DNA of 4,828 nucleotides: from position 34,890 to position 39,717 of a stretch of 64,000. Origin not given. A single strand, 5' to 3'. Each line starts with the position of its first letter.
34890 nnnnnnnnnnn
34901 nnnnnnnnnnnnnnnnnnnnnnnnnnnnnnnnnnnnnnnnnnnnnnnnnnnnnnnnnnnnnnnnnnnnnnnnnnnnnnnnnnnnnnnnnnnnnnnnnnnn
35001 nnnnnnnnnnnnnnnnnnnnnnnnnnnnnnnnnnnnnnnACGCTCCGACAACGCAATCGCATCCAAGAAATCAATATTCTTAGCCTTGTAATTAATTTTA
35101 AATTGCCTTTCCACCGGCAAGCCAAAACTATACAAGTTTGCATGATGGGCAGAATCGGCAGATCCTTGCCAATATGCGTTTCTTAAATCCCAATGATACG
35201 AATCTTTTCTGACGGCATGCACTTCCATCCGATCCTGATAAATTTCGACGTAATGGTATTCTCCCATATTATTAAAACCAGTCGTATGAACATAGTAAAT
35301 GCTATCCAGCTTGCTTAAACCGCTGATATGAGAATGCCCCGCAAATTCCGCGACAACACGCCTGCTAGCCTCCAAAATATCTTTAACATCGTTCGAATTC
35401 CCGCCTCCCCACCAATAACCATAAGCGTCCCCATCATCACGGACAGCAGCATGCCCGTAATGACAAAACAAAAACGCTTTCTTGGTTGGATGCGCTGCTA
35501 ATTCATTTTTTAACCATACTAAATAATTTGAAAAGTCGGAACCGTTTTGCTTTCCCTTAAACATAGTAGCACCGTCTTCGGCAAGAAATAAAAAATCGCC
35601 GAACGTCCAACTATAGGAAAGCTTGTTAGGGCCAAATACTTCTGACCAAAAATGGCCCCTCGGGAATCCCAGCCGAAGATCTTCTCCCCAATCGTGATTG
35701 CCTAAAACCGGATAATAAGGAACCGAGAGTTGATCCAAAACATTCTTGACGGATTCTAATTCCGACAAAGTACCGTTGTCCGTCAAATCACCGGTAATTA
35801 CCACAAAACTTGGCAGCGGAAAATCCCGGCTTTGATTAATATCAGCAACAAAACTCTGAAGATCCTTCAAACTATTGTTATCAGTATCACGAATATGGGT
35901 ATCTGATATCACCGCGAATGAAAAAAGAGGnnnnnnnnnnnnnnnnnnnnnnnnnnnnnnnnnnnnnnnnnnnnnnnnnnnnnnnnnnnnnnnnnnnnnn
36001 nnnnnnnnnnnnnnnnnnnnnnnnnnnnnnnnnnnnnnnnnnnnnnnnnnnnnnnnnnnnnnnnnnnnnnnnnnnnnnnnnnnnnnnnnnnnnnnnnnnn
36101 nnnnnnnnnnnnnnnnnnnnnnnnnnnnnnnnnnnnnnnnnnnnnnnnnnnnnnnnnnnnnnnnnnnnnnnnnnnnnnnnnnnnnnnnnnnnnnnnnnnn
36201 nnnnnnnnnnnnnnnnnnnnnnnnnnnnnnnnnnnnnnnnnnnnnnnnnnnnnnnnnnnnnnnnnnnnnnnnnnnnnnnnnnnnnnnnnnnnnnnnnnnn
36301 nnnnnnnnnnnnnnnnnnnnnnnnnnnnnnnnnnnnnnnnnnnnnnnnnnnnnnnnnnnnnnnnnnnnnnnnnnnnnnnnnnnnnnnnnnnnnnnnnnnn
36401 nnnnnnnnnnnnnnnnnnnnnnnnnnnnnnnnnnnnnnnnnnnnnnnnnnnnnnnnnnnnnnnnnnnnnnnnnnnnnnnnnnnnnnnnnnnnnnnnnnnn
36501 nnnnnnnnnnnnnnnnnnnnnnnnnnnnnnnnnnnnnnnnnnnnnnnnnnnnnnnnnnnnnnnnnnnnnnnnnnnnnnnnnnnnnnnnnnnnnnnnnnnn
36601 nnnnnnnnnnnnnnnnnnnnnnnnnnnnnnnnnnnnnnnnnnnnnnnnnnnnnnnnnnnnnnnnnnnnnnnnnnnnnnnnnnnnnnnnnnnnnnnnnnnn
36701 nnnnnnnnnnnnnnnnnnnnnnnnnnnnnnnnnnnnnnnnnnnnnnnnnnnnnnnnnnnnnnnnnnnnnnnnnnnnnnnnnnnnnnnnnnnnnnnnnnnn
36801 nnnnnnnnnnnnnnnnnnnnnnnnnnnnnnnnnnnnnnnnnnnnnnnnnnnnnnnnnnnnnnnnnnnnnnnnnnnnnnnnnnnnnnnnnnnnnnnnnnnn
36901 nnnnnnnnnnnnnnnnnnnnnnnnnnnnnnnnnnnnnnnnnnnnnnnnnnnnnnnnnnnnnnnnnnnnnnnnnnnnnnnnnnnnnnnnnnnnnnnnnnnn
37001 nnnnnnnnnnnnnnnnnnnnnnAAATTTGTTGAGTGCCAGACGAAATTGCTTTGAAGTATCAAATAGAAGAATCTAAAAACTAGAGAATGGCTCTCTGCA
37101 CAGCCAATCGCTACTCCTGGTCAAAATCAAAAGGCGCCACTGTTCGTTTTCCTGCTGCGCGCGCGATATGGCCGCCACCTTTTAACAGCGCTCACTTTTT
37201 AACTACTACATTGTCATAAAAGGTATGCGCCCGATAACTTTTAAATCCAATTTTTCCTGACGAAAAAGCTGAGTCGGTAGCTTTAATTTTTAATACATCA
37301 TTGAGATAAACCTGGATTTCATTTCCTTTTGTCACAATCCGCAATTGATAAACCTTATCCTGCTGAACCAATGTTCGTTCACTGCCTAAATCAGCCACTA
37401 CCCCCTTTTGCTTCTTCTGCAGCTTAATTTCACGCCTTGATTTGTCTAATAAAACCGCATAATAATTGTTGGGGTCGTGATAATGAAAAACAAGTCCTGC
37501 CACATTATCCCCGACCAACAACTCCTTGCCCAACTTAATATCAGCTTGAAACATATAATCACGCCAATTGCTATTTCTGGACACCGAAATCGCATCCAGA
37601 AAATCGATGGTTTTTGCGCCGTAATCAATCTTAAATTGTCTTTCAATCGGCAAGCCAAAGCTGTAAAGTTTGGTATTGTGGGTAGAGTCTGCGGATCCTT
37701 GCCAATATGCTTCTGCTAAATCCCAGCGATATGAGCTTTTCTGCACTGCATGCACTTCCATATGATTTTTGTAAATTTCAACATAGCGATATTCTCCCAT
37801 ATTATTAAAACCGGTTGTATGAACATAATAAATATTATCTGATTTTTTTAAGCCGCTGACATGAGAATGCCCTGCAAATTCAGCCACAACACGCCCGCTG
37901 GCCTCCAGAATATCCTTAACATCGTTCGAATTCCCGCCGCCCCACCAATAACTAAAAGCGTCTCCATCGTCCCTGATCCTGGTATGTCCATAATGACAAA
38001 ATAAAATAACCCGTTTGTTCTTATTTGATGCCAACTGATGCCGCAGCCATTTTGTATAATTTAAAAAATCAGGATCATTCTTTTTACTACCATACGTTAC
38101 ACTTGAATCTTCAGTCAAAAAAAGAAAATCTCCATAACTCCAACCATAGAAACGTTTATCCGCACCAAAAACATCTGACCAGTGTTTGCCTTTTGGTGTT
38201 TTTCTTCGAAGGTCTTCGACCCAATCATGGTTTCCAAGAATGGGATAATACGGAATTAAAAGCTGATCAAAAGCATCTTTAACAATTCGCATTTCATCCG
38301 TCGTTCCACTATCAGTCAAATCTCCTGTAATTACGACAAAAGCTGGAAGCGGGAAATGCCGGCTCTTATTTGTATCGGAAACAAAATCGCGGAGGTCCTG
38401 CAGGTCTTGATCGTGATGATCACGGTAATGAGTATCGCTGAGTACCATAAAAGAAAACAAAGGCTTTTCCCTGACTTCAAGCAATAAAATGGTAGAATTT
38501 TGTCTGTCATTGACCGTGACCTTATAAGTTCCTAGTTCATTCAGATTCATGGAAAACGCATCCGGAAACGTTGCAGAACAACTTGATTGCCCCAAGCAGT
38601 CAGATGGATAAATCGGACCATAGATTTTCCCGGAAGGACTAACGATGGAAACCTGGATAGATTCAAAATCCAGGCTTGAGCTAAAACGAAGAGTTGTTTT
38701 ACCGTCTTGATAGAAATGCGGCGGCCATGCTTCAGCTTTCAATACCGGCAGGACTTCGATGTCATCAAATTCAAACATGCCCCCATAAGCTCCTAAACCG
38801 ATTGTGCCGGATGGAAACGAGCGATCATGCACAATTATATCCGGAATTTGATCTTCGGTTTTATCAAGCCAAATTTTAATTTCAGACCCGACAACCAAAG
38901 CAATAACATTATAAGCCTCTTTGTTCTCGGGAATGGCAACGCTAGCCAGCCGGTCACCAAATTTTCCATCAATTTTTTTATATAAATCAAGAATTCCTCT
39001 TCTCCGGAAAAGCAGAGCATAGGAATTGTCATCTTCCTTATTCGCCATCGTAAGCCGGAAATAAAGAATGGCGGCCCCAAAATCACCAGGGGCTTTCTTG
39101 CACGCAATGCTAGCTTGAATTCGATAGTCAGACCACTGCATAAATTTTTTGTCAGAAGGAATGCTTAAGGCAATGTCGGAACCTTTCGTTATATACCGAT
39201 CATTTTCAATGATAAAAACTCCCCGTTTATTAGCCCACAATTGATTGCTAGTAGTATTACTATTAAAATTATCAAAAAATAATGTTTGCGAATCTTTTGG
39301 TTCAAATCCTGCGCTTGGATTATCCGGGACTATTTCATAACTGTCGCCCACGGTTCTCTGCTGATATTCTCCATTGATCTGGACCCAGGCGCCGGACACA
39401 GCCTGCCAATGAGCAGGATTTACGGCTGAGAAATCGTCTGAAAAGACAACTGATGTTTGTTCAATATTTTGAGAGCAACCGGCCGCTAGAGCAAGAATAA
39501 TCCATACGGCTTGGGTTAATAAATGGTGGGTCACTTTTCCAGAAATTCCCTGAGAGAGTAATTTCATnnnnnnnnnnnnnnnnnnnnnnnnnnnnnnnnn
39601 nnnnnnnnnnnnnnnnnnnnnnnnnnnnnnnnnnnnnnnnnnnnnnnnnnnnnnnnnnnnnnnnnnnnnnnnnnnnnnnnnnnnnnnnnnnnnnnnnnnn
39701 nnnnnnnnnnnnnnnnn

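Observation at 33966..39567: Tandem diverged paralogs of a ~790-aa secreted DUF1080 - metallophosphoesterase - DUF1080 protein next to an AOX/PTOX-family di-iron protein, adjacent to tRNA-Pro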

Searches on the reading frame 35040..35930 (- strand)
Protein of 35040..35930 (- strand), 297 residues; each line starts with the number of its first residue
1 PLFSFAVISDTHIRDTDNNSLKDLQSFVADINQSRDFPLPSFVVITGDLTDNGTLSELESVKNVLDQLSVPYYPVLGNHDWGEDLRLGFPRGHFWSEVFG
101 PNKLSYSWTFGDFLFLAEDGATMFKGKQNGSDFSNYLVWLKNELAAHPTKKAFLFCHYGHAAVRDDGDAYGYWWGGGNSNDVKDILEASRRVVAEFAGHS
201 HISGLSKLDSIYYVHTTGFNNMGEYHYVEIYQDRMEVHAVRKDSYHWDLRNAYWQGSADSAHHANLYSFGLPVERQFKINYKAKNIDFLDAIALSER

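Call 81: search_solved_structures(query=window:35040-35930:-, max_evalue=0.01, show_alignments=2)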
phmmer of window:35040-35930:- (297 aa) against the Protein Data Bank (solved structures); distinct sequences matched with E-value up to 0.01: 2.
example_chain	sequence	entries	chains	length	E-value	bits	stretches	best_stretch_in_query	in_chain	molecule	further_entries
2zo9_B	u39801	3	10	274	0.00053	22.9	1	6-86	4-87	Phosphohydrolase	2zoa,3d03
2dxl_A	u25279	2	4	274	0.00053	22.9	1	6-86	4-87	Phosphohydrolase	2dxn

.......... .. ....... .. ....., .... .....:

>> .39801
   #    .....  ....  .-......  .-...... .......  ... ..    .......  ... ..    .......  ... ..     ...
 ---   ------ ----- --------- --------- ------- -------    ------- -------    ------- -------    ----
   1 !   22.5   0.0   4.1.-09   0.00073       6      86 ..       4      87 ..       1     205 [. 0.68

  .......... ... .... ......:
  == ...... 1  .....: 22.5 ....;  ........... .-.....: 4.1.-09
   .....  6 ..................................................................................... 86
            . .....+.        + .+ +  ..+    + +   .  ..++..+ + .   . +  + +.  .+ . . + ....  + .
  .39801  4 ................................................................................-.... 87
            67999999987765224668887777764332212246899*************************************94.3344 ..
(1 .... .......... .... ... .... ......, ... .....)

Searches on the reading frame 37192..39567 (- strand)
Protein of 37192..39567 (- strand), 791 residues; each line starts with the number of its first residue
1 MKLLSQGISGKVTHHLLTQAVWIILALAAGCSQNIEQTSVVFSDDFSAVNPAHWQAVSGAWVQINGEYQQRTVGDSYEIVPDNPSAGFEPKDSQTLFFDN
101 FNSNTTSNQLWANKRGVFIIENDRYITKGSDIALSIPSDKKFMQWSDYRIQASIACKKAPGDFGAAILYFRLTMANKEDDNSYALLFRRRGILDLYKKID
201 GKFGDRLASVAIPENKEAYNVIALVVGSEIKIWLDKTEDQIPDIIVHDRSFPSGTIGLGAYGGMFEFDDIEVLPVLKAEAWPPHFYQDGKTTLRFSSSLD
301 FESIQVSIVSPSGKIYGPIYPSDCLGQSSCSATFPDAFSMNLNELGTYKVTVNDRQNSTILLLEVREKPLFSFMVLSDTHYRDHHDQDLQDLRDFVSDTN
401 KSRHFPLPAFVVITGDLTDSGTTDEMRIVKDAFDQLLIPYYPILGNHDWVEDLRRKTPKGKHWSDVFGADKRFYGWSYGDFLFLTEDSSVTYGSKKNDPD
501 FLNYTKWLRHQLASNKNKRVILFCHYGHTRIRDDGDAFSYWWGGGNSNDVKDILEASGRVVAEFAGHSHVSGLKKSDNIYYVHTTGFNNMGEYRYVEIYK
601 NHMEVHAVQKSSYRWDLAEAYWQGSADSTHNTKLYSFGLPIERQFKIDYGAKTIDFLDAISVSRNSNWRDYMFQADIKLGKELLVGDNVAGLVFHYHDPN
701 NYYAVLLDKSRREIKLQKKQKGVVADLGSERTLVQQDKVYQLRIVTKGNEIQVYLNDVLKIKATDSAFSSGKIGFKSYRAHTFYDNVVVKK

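Call 4: search_protein_families(library=pfam, proteins=[window:37192-39567:-], max_evalue=0.1)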
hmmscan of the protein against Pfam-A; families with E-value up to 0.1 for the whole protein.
window:37192-39567:- (791 aa): 6 families
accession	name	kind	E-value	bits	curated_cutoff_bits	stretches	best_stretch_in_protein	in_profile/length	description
PF00149.33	Metallophos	-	2.1e-15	58.1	21.5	1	372-570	2-190/191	Calcineurin-like phosphoesterase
PF06439.18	3keto-disac_hyd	-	2.4e-08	34.7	26.8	1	666-790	49-187/187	3-keto-disaccharide hydrolase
PF19763.6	DUF6250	-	0.00044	20.6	26.9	1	718-785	95-163/165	Domain of unknown function (DUF6250)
PF17851.8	GH43_C2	-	0.0053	16.9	22.7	1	670-754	57-145/203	Beta xylosidase C-terminal Concanavalin A-like domain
PF12850.12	Metallophos_2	-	0.0099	16.3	27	1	373-582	3-130/154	Calcineurin-like phosphoesterase superfamily domain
PF23457.1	LysM2_NFP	-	0.084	13.4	36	0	573-599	10-36/56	NFP LysM2 domain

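Call 6: search_protein_families(library=ncbifam, proteins=[window:37192-39567:-], max_evalue=0.1)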
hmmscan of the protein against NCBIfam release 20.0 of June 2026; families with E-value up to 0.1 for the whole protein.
window:37192-39567:- (791 aa): 4 families
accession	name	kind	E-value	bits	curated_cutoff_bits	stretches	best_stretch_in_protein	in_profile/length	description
NF050112.1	PhdiestSpdARhizob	equivalog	6.5e-09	35.8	400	1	404-570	36-199/264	2', 3'cyclic nucleotide phosphodiesterase SpdA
NF053861.1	DS8_antiphage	equivalog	5.8e-05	21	790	1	376-436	2-62/994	anti-phage protein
NF053862.1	DS9_1_antiphage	equivalog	0.045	12.6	420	1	373-437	196-270/486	anti-phage phosphoesterase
TIGR00040.1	yfcE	subfamily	0.076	13.1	56.25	0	373-465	3-80/158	YfcE family phosphodiesterase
